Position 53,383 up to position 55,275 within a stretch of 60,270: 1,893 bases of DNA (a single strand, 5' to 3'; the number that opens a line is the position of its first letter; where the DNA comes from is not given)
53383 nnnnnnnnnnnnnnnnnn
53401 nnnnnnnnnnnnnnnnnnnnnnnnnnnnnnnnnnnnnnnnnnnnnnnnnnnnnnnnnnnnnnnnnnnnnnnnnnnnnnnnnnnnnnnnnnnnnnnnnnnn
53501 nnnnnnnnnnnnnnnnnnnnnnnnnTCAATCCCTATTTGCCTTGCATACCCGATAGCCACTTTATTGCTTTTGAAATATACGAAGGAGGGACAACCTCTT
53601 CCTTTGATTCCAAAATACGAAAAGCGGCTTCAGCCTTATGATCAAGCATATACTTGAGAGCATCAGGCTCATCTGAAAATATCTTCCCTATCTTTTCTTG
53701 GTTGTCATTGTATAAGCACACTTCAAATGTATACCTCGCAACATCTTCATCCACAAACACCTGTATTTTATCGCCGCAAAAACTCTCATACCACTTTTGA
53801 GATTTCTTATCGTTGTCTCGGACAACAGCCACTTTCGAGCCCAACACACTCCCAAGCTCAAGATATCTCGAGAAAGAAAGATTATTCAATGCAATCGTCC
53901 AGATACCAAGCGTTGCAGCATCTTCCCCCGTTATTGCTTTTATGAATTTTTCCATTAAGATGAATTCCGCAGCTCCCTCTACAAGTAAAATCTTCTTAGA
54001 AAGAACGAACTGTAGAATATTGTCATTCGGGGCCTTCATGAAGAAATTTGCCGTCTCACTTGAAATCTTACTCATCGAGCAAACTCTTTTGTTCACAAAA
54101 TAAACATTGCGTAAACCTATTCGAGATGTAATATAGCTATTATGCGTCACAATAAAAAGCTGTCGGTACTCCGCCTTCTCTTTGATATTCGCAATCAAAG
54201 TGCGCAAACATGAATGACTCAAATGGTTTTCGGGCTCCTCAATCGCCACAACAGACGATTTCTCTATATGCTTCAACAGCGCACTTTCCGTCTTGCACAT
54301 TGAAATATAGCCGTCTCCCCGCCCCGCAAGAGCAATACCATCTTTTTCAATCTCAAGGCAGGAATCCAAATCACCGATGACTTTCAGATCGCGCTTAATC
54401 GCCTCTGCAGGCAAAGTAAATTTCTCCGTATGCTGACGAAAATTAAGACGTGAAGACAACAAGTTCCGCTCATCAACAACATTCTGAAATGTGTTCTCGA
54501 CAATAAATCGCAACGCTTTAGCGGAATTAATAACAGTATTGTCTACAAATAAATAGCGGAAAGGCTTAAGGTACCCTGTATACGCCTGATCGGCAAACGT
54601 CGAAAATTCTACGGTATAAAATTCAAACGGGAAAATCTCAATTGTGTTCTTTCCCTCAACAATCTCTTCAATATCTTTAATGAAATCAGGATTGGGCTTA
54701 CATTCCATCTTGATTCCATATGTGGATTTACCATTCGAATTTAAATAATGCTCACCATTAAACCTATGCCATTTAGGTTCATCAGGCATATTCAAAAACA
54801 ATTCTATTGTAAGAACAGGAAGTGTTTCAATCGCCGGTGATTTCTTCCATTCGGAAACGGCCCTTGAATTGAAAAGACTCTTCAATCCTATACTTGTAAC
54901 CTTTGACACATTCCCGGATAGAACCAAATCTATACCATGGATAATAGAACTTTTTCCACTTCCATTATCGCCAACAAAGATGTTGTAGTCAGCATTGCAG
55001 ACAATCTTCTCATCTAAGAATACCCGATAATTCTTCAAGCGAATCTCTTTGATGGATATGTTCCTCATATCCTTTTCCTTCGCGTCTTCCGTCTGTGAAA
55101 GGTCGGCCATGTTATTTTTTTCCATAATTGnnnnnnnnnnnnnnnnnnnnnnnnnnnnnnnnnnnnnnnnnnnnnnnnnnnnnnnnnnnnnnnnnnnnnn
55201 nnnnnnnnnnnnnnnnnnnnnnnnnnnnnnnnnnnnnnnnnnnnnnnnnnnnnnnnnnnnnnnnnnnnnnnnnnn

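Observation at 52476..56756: Three tightly coupled genes: ABC-ATPase/DUF4435 fusion, OLD ATPase-TOPRIM and a 349-aa SF1 helicase, a possible expanded Gabija-type system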

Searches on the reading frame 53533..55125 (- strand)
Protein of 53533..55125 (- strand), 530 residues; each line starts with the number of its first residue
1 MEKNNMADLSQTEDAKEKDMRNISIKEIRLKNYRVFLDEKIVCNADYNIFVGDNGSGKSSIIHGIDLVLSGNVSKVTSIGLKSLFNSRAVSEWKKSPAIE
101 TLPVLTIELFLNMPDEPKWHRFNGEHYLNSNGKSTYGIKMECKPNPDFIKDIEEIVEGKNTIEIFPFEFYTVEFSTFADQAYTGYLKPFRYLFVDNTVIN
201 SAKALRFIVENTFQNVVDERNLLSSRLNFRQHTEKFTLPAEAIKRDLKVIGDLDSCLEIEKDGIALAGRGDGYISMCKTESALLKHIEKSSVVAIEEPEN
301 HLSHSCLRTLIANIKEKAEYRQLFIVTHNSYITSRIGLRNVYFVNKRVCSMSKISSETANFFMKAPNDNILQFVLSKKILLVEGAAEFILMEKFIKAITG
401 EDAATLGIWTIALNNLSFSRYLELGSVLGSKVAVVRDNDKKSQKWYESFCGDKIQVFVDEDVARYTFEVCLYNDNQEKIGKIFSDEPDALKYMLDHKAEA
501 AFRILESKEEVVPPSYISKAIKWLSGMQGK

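Call 3: search_protein_families(library=pfam, proteins=[window:53533-55125:-], max_evalue=0.01)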
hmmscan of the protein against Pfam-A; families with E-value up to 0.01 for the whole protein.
window:53533-55125:- (530 aa): 8 families
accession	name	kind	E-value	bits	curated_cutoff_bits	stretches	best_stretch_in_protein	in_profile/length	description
PF13175.12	AAA_15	-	5.7e-15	56.2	32.1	2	25-72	3-50/374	AAA ATPase domain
PF13304.12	AAA_21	-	4.8e-11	43.7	27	1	48-332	2-302/304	AAA domain, putative AbiEii toxin, Type IV TA system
PF20469.4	OLD-like_TOPRIM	-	5.2e-11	43.4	23.2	1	376-439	3-67/67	Overcoming lysogenization defect protein-like, TOPRIM domain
PF02463.25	SMC_N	-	8.4e-10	38.9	40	1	25-336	2-205/220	RecF/RecN/SMC N terminal domain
PF13476.12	AAA_23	-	5.4e-09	37.4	27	1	28-85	2-59/201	AAA domain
PF13555.12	AAA_29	-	4.1e-05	23.7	27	1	26-73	2-50/61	P-loop containing region of AAA domain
PF13166.12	AAA_13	-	0.00045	19.5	36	0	308-338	548-579/713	AAA domain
PF12775.13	AAA_7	-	0.01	15.9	25.8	0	17-88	6-76/181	P-loop containing dynein motor region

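Call 4: search_protein_families(library=padloc, proteins=[window:53533-55125:-], max_evalue=0.01)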
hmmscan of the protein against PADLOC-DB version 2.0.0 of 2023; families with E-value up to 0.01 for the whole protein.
window:53533-55125:- (530 aa): 132 families (the best 25 are shown)
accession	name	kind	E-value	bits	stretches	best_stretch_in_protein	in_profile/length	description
PDLC00102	GajA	-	7.1e-89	296.7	1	24-523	2-531/532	AAA ATPase domain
PDLC00098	GajA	-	6.1e-82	274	2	251-522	250-532/534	AAA ATPase domain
PDLC00078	GajA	-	2e-31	107.4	2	288-488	319-529/580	AAA ATPase domain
PDLC00069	GajA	-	3.6e-25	86.5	2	289-443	334-507/687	AAA ATPase domain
PDLC00091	GajA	-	6.6e-22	76.1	2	287-446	294-476/627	AAA ATPase domain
PDLC00070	GajA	-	1.8e-21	74.4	2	279-443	280-453/596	AAA ATPase domain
PDLC00077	GajA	-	4.5e-21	73.1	2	290-481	334-544/616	AAA ATPase domain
PDLC00080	GajA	-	1.1e-19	68.7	2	279-452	279-465/622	AAA ATPase domain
PDLC00072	GajA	-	4.6e-19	66.3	2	291-442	348-505/709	AAA ATPase domain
PDLC00092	GajA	-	1.8e-18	64.4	2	291-442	313-473/604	AAA ATPase domain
PDLC00067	GajA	-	2.5e-18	63.9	2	288-448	303-469/604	AAA ATPase domain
PDLC00096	GajA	-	2.7e-18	64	2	283-441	281-457/630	AAA ATPase domain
PDLC00081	GajA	-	4.2e-18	63.4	1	287-444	279-439/574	AAA ATPase domain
PDLC00099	GajA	-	5.5e-18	63.3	2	283-445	291-466/626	AAA ATPase domain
PDLC00071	GajA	-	3.9e-17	60.3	2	292-445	276-442/588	AAA ATPase domain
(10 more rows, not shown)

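Call 5: search_protein_families(library=ncbifam, proteins=[window:53533-55125:-], max_evalue=0.01)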
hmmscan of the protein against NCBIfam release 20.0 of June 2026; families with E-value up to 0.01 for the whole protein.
window:53533-55125:- (530 aa): 15 families
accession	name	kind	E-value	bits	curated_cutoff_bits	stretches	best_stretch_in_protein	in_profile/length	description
NF041760.1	PtuA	equivalog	1.9e-11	43.6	500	1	12-70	39-97/524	retron Ec78 anti-phage system effector ATPase PtuA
NF045780.1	TrlF_fam_ATP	equivalog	1e-08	34.5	350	1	15-75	280-339/944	TrlF family AAA-like ATPase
TIGR00611.2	recf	equivalog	7.9e-08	31.8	172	1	25-71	1-47/339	DNA replication/repair protein RecF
NF038234.1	retron_eff_Eco8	equivalog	2.9e-07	29.5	250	2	24-65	2-43/679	retron Eco8 family effector endonuclease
NF053563.1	Rkd4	equivalog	5.5e-07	28.1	860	1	24-72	2-50/747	arcadin-4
NF002244.0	PRK01156.1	equivalog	6.1e-06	24.6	847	1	25-70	3-48/895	DNA double-strand break repair ATPase Rad50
NF047739.1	antiphage_MADS3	equivalog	2.3e-05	23.8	420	1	25-68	2-44/427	methylation-associated defense system AAA family ATPase MAD3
NF000169.2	ABCF_Sal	exception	5.7e-05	22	725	0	279-331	137-189/542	Sal family ABC-F type ribosomal protection protein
NF041034.1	Rad50_Sulf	equivalog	5.9e-05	21.1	1000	1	24-69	2-47/872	DNA double-strand break repair ATPase Rad50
NF045781.1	Spaf1101_AAA_ATP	equivalog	7.3e-05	21.4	475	0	42-78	340-376/836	Spaf_1101 family AAA-like ATPase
NF000355.4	ribo_prot_ABC_F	equivalog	0.0001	21.3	380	0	289-337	447-493/499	ribosomal protection-like ABC-F family protein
NF003034.1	PRK03918.1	equivalog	0.00022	19.3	700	1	24-65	2-43/878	DNA double-strand break repair ATPase Rad50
TIGR02169.1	SMC_prok_A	equivalog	0.0004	18.2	729.4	1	25-72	2-50/1165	chromosome segregation protein SMC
NF010680.0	PRK14079.1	equivalog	0.003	16.6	386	1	26-75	4-53/349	recombination protein F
TIGR00972.1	3a0107s01c2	equivalog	0.0097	15.3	343.2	0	291-373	164-242/248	phosphate ABC transporter ATP-binding protein PstB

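Call 19: find_homologous_proteins(query=window:53533-55125:-)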
Query window:53533-55125:- (530 aa): 1683 proteins with E <= 0.001 among 8000 candidates; the best 120 are listed.
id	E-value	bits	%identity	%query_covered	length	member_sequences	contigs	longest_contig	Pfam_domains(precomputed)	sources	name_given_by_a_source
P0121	0.0e+0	1156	98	100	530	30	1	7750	PF20469.5,PF13175.13,PF13476.13,PF02463.26,PF13304.13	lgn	-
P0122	0.0e+0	1031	88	99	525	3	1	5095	PF20469.5,PF13175.13,PF13476.13,PF13555.13,PF02463.26,PF13304.13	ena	-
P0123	1.0e-246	838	72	96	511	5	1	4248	PF20469.5,PF13175.13,PF13476.13,PF02463.26,PF13304.13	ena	-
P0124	4.9e-182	624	54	95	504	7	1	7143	PF20469.5,PF13175.13,PF13476.13,PF02463.26,PF13304.13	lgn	-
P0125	3.4e-180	618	53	95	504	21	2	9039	PF20469.5,PF13175.13,PF13476.13,PF13555.13,PF02463.26,PF13304.13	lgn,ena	-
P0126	2.7e-179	615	53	95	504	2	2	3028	PF20469.5,PF13175.13,PF13476.13,PF13555.13,PF02463.26,PF13304.13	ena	-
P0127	6.0e-178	611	55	95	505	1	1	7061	PF20469.5,PF13175.13,PF13476.13,PF13555.13,PF02463.26,PF13304.13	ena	-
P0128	6.1e-178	611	54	95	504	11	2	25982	PF20469.5,PF13175.13,PF13476.13,PF13555.13,PF02463.26,PF13304.13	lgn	-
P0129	4.6e-175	601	52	95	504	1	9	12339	PF20469.5,PF13175.13,PF13476.13,PF13555.13,PF02463.26,PF13304.13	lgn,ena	-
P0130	1.6e-170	586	54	90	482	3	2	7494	PF20469.5,PF13175.13,PF13476.13,PF13304.13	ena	-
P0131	1.6e-170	586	52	95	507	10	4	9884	PF20469.5,PF13175.13,PF13476.13,PF13555.13,PF02463.26,PF13304.13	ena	-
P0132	3.4e-170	585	53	95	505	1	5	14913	PF20469.5,PF13175.13,PF13476.13,PF13555.13,PF02463.26,PF13304.13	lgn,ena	-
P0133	2.3e-166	573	53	90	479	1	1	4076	PF20469.5,PF13175.13,PF02463.26,PF13304.13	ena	-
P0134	2.3e-165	569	51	95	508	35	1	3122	PF20469.5,PF13175.13,PF13476.13,PF13555.13,PF02463.26,PF13304.13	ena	-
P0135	9.2e-165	567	52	95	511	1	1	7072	PF20469.5,PF13175.13,PF13476.13,PF02463.26,PF13304.13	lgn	-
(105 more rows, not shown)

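Call 21: find_related_loci(query=A2, collection=metagenome_contigs, flank=6000)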
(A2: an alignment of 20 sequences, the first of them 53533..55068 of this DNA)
Query A2 (511 aa) in metagenome_contigs; peptide patterns used: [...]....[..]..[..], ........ (x = any residue, [..] = any of these).
600 stretches matched a pattern (row limit reached: there are more); 532 encode a relative of the query (tblastn E <= 1e-3); the best 80 are kept; 80 distinct loci.
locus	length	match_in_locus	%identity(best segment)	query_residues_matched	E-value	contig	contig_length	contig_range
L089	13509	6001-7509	52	3-505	9e-178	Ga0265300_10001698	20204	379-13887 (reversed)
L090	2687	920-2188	52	1-422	5e-153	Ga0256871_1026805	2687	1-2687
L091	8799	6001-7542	40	6-505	3e-107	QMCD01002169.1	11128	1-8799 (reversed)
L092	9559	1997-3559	38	6-507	3e-104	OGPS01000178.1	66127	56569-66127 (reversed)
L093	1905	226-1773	37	6-505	1e-110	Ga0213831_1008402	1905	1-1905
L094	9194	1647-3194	40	6-507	4e-103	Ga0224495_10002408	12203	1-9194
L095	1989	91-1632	39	6-505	3e-109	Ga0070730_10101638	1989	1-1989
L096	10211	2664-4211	40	6-506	3e-103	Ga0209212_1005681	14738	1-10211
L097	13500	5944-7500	39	5-505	4e-103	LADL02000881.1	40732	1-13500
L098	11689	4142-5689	40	6-506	3e-103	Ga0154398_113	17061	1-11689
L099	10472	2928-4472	38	6-505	7e-102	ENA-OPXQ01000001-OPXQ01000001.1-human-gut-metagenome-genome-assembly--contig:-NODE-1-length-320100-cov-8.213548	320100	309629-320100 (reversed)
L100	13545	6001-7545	38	6-505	1e-101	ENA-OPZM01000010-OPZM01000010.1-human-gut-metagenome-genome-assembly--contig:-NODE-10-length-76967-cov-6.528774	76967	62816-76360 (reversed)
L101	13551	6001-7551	37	6-506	4e-101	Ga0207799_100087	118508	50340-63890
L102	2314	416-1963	39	6-505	5e-106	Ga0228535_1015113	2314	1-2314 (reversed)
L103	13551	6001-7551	40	6-506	3e-100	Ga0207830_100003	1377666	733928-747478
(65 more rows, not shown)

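Call 45: search_solved_structures(query=window:53533-55068:-, max_evalue=0.001, show_alignments=1)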
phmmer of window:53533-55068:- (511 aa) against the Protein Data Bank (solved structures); distinct sequences matched with E-value up to 0.001: 10.
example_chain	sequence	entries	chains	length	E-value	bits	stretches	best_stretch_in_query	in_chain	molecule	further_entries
8j4t_A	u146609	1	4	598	3.5e-10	42.7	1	248-426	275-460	Endonuclease GajA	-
8wy4_A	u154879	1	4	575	4.8e-10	42.2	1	248-426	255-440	Endonuclease GajA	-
8jq9_B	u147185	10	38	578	4.9e-10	42.2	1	248-426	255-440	Endonuclease GajA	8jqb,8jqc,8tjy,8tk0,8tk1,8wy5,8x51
8sm3_A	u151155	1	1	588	5.7e-10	42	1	248-426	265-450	Endonuclease GajA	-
8u7i_A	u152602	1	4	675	9.8e-10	41.2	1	248-426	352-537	Endonuclease GajA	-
9kjx_B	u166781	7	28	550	0.00027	23.3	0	6-59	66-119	AAA family ATPase | Retron I-A effector PtuA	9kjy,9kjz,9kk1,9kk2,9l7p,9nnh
9nnk_C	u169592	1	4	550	0.00064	22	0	6-59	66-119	Retreon I-A effector PtuA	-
9nnb_C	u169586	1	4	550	0.00068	21.9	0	6-59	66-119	Retron I-A effector PtuA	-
9u9y_A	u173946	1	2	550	0.0007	21.9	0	6-59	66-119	AAA family ATPase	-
9vkz_A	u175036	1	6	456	0.00088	21.6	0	6-59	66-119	Retron Ec78 probable ATPase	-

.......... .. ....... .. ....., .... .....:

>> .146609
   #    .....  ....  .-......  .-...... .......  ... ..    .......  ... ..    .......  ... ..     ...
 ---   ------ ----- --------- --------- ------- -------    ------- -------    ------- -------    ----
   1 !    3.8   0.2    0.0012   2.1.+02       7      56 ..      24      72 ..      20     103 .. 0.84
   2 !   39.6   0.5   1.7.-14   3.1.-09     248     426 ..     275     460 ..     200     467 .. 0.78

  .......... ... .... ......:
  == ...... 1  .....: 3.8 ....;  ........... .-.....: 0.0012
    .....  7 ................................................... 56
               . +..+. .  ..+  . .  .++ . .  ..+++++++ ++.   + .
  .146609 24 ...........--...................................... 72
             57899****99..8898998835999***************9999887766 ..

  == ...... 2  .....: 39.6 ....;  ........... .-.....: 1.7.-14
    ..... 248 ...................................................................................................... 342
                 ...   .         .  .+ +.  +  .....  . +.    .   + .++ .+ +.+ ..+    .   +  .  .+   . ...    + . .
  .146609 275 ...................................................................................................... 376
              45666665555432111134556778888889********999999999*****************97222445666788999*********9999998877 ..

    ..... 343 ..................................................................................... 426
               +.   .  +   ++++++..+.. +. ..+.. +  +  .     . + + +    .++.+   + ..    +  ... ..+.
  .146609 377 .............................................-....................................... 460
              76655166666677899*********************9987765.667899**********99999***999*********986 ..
